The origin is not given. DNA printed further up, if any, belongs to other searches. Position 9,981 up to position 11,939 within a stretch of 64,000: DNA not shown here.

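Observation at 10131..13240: Translationally coupled pair of unrecognisable genes (552 aa + 439 aa) carried just past the prophage lysis cassette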

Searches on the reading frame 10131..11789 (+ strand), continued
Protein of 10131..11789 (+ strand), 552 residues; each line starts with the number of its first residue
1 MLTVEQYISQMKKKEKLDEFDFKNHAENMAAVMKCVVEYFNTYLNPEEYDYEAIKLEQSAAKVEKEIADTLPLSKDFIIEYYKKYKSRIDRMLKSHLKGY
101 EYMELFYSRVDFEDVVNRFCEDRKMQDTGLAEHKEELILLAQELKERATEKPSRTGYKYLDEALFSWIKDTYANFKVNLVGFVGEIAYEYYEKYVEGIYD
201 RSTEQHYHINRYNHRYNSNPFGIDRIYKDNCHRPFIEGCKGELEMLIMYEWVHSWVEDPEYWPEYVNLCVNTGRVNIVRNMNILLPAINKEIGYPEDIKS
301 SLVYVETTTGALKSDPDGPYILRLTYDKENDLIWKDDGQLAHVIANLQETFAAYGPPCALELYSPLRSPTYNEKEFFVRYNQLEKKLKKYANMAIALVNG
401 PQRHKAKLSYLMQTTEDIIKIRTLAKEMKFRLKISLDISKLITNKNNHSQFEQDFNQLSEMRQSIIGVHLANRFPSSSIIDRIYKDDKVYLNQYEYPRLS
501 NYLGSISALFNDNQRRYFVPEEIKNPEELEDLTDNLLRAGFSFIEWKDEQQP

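Call 95: list_cluster_members(proteins=[P0001, P0121, P0006, P0128, P0053, P0177, P0059, P0044])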
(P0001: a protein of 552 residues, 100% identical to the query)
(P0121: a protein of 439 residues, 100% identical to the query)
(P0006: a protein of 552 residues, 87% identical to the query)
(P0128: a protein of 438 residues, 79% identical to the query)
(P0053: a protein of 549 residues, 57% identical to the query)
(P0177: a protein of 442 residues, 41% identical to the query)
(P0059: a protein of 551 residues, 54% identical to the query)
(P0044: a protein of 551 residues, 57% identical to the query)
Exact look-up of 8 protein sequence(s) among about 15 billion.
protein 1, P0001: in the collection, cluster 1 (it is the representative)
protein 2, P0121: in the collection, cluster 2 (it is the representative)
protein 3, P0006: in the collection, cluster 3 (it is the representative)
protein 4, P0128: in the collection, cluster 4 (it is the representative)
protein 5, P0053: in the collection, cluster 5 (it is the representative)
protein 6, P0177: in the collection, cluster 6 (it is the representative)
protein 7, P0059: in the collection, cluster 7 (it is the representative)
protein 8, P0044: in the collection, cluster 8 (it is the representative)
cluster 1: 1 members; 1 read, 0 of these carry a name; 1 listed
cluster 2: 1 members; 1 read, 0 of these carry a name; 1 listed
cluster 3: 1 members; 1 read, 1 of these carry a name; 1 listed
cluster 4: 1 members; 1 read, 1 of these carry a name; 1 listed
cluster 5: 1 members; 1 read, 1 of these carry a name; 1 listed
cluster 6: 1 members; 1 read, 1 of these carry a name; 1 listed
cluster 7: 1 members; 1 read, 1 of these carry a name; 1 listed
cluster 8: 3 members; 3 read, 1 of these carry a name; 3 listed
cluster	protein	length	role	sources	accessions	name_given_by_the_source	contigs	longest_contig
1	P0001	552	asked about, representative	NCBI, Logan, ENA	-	-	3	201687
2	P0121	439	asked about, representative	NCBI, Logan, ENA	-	-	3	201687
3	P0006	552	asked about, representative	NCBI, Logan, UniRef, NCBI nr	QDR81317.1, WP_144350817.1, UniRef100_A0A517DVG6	hypothetical protein [Sporomusa termitida] | Uncharacterized protein n=1 Tax=Sporomusa termitida TaxID=2377 RepID=A0A517DVG6_9FIRM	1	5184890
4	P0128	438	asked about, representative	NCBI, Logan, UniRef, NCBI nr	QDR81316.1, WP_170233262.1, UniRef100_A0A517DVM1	hypothetical protein [Sporomusa termitida] | Uncharacterized protein n=1 Tax=Sporomusa termitida TaxID=2377 RepID=A0A517DVM1_9FIRM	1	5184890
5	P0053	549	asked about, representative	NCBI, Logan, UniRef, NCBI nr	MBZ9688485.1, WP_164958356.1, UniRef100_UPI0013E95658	hypothetical protein G9F72_019330 [Clostridium estertheticum] | hypothetical protein n=1 Tax=Clostridium estertheticum TaxID=238834 RepID=UPI0013E95658 | hypothetical protein [Clostridium estertheticum]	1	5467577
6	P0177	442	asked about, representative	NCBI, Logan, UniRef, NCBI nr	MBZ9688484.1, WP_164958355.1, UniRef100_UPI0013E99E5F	hypothetical protein G9F72_019325 [Clostridium estertheticum] | hypothetical protein n=1 Tax=Clostridium estertheticum TaxID=238834 RepID=UPI0013E99E5F | hypothetical protein [Clostridium estertheticum]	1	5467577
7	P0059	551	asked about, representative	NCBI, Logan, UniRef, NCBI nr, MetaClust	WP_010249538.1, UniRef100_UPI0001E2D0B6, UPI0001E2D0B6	hypothetical protein [Acetivibrio cellulolyticus] | hypothetical protein n=1 Tax=Acetivibrio cellulolyticus TaxID=35830 RepID=UPI0001E2D0B6 | status=active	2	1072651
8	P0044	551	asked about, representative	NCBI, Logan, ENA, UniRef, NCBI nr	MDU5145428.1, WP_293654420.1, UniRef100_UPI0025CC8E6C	MAG: hypothetical protein E6230_24945 [Paenibacillus dendritiformis] | hypothetical protein n=1 Tax=uncultured Paenibacillus sp. TaxID=227322 RepID=UPI0025CC8E6C | hypothetical protein [uncultured Paenibacillus sp.]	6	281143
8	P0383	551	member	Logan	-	-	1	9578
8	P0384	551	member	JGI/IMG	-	-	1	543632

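Call 99: find_homologous_proteins(query=A5, max_evalue=0.001)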
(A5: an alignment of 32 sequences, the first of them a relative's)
Query A5 (32 sequences) (277 aa, profile of the alignment): 179 proteins with E <= 0.001 among 4720 candidates; the best 120 are listed.
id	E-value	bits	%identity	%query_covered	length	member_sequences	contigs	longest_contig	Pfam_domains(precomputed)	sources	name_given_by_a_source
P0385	2.3e-109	383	32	97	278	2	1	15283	-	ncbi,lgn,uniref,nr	ncbi:hypothetical protein [Clostridium algidicarnis]|uniref:hypothetical protein n=1 Tax=Clostridium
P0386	1.2e-108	381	32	96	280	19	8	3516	-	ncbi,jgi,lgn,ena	jgi:hypothetical protein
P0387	1.7e-108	380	33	97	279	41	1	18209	-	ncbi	-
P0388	7.9e-108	378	30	96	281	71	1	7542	-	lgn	-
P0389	1.1e-107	378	31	97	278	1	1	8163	-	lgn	-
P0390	1.1e-107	378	31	99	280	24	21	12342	-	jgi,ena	-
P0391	1.2e-107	378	33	99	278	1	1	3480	-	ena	-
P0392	1.2e-107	378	29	99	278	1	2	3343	-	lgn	-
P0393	1.2e-107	378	33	96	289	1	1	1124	-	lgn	-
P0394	1.8e-107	377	32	96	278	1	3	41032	-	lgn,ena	-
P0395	1.9e-107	377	31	97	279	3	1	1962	-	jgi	-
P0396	2.1e-107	377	30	97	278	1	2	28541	-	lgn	-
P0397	2.2e-107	377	32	97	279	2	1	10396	-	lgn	-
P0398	2.6e-107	376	32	97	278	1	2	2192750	-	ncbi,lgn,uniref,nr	ncbi:hypothetical protein [Acetivibrio cellulolyticus]|uniref:hypothetical protein n=1 Tax=Acetivibr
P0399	3.4e-107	376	30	96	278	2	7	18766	-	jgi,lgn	-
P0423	2.9e-105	370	30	96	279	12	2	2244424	-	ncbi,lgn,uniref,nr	ncbi:hypothetical protein B2H94_09945 [Clostridium sporogenes]|uniref:Uncharacterized protein n=1 Ta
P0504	6.0e-98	346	34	96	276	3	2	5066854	-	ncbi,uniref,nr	ncbi:hypothetical protein [Priestia megaterium]|uniref:hypothetical protein n=1 Tax=Priestia megater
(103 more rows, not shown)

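Call 100: find_encoding_contigs(protein=P0423, flank=9000, max_places=2)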
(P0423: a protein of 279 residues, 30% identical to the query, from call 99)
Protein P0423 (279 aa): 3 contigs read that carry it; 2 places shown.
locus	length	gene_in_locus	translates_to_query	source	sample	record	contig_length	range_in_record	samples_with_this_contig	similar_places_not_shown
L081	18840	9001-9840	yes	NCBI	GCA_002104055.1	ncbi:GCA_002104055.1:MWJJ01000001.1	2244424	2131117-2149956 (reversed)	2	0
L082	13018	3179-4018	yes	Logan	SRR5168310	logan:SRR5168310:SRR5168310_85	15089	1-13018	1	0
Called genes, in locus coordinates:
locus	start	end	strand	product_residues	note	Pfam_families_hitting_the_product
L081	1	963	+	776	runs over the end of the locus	PF04471:Mrr_cat (faint), PF20720:nSTAND3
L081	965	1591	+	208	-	PF02810:SEC-C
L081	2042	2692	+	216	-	-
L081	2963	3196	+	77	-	-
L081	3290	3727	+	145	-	-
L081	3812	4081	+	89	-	-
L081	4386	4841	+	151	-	-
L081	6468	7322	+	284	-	-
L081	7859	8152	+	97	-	-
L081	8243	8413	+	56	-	-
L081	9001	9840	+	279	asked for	-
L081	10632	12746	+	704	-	PF11398:DUF2813 (faint), PF13175:AAA_15, PF13304:AAA_21, PF20469:OLD-like_TOPRIM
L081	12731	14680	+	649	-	PF00580:UvrD-helicase, PF01443:Viral_helicase1 (faint), PF13245:AAA_19, PF13604:AAA_30 (faint)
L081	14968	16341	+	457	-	PF03235:GmrSD_N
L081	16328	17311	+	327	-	PF02463:SMC_N (weak), PF13173:AAA_14 (faint)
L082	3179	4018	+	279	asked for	-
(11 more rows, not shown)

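Call 101: find_encoding_contigs(protein=P0504, flank=9000, max_places=2)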
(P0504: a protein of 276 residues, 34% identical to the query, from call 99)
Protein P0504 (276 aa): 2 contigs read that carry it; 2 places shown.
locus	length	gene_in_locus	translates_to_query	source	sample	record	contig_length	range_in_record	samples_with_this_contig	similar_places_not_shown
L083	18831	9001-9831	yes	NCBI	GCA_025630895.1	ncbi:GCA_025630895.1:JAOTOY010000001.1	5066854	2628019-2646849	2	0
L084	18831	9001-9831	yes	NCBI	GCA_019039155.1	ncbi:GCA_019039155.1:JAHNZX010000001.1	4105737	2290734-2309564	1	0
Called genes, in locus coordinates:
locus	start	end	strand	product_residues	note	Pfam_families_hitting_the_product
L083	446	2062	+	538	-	PF14130:Cap4_nuclease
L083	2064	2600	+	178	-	PF20289:MComp1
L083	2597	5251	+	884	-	PF02463:SMC_N, PF13476:AAA_23, PF13555:AAA_29 (weak)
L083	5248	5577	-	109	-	PF18066:Phage_ABA_S (faint)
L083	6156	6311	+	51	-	-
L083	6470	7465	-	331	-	PF03193:RsgA_GTPase (faint), PF00009:GTP_EFTU (weak), PF01926:MMR_HSR1, PF02421:FeoB_N, PF04548:AIG1 (weak), PF00350:Dynamin_N (weak), PF05128:DUF697 (weak)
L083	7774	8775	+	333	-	PF02195:ParB_N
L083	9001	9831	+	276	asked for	-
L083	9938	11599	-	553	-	PF01368:DHH, PF02272:DHHA1, PF17768:RecJ_OB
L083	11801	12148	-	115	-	PF13560:HTH_31, PF12844:HTH_19, PF13443:HTH_26 (weak), PF01381:HTH_3 (weak)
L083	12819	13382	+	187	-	PF00961:LAGLIDADG_1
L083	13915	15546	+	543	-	PF00239:Resolvase, PF07508:Recombinase, PF13408:Zn_ribbon_recom (weak)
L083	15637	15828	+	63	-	-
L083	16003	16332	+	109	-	-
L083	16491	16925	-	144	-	-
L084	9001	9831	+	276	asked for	-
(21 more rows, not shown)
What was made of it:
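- The stand-alone N-domain sits next to Gabija and GmrSD in one genome and next to Lamassu in another (calls 100, 101).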

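Call 111: find_related_loci(query=A1, collection=viral_contigs, flank=10000)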
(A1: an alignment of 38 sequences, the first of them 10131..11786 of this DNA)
Query A1 (552 aa) in viral_contigs; peptide patterns used: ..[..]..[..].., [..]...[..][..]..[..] (x = any residue, [..] = any of these).
57 stretches matched a pattern; 10 encode a relative of the query (tblastn E <= 1e-3); 10 distinct loci.
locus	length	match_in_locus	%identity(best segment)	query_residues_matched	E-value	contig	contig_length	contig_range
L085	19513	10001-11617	61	1-543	0e+0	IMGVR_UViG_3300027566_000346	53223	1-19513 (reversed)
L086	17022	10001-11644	58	1-550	0e+0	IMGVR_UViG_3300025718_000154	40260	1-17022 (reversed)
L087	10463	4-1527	51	36-543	4e-170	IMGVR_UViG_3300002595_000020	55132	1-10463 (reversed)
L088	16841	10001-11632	41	1-543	2e-138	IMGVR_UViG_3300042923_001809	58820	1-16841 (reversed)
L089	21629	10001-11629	41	1-543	7e-132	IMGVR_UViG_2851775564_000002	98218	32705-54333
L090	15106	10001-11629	40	1-543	2e-127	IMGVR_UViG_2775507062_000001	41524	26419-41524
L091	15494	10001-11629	39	1-543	8e-127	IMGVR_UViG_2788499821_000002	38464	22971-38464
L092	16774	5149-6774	38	1-543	8e-131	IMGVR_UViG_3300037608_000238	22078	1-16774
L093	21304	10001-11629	41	1-543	2e-134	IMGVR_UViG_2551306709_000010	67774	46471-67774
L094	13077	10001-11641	40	1-543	4e-133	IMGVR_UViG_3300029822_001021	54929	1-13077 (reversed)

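Call 118: get_annotated_region(hit=H3, flank=12000)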
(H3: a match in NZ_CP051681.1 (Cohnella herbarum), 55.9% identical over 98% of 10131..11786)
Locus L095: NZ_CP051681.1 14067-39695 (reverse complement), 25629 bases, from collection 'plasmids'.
description: Cohnella herbarum strain MFER-1 plasmid unnamed1
organism: Cohnella herbarum (NCBI taxid 2728023)
taxonomy: Bacteria; Bacillota; Bacilli; Bacillales; Paenibacillaceae; Cohnella; Cohnella herbarum
host: -; source: cell culture,Fermented liquor based on wild grass; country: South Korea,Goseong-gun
typing (MOB-suite, as given by PLSDB): non-mobilizable
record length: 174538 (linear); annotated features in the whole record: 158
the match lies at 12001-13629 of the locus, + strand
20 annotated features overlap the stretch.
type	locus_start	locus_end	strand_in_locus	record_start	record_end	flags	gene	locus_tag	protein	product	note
CDS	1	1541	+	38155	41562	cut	-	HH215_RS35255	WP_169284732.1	SbcC/MukB-like Walker B domain-containing protein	-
CDS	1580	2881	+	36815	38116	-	-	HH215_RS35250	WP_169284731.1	Wadjet anti-phage system protein JetD domain-containing protein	-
CDS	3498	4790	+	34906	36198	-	-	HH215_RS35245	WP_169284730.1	RES domain-containing protein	-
CDS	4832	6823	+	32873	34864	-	-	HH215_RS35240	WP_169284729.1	AAA family ATPase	-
CDS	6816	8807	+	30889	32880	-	-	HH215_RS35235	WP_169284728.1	ATP-dependent helicase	-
CDS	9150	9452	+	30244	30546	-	-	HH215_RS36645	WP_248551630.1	transposase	GO:0006313 - DNA transposition [Evidence IEA]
CDS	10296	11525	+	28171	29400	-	-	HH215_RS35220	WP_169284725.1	hypothetical protein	-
CDS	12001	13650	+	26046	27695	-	-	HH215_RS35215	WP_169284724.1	hypothetical protein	-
CDS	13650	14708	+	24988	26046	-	-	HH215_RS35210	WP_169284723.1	hypothetical protein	-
CDS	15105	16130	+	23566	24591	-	-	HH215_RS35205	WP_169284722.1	tyrosine-type recombinase/integrase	GO:0015074 - DNA integration [Evidence IEA]; GO:0006310 - DNA recombination [Evidence IEA]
CDS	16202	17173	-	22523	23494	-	-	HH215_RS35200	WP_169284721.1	tyrosine-type recombinase/integrase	GO:0015074 - DNA integration [Evidence IEA]; GO:0006310 - DNA recombination [Evidence IEA]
CDS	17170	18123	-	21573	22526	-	-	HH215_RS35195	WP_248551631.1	tyrosine-type recombinase/integrase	GO:0015074 - DNA integration [Evidence IEA]; GO:0006310 - DNA recombination [Evidence IEA]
CDS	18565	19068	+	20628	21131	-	-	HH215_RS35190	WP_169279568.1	NUDIX domain-containing protein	-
CDS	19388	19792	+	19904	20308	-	-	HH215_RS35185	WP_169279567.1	Rid family hydrolase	-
CDS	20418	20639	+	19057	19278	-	-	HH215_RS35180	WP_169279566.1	helix-turn-helix transcriptional regulator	-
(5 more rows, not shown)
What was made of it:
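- The RefSeq-annotated island on the Cohnella plasmid reads Wadjet, RES, AAA ATPase plus helicase, A-B, tyrosine-recombinase trio (call 118).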
